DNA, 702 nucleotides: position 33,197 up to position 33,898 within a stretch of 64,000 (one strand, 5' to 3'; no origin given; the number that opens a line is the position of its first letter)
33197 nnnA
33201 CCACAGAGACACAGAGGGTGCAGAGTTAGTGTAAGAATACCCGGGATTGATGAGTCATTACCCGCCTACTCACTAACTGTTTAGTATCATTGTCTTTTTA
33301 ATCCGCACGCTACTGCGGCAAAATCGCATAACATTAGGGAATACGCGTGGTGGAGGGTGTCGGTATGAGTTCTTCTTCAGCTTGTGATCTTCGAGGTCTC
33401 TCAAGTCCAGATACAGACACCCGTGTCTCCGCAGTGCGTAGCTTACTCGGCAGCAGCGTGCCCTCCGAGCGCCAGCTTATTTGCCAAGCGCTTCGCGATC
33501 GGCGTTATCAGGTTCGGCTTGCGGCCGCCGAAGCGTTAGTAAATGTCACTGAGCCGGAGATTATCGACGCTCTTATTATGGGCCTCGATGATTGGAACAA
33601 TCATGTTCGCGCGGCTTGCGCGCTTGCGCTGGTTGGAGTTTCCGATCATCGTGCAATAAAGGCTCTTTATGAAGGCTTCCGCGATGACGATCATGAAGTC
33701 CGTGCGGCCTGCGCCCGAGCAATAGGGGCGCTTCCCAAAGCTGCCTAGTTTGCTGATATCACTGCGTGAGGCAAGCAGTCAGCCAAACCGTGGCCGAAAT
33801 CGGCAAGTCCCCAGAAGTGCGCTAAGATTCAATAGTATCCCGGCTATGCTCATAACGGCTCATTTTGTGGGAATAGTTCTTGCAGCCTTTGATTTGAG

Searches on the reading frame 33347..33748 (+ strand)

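Call 11: search_protein_families(library=pfam, proteins=[window:33347-33748:+], max_evalue=0.01)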
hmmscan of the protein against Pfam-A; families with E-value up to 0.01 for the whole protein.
window:33347-33748:+ (133 aa): 9 families
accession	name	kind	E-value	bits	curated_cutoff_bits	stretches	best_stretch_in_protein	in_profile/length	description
PF13646.12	HEAT_2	-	5.3e-24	84.8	27.7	2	45-126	4-87/88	HEAT repeats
PF02985.28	HEAT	-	1.2e-14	53.4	23.5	2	104-129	2-27/31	HEAT repeat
PF13513.12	HEAT_EZ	-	4.3e-08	33.9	27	0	58-95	5-52/55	HEAT-like repeat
PF03130.22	HEAT_PBS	-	1.8e-07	31.4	20.9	1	56-82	1-27/27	PBS lyase HEAT-like repeat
PF21581.3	SCD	-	0.00016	22.4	27.5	0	112-128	1-17/75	Stromalin conservative domain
PF24714.1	TOR1L1_N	-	0.00024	21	43.3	0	102-130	82-110/281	TORTIFOLIA1 N-terminal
PF12717.13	Cnd1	-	0.00072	20.1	26.4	0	45-100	26-87/162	non-SMC mitotic condensation complex subunit 1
PF24492.1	HEAT_ECM29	-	0.0032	18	27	0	102-132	112-142/160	Proteasome adapter and scaffold protein ECM29, HEAT-repeat domain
PF25767.1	ARM_TBCD_2nd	-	0.0039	17.1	29.7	0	102-129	77-104/245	Tubulin-specific chaperone D-like, ARM repeats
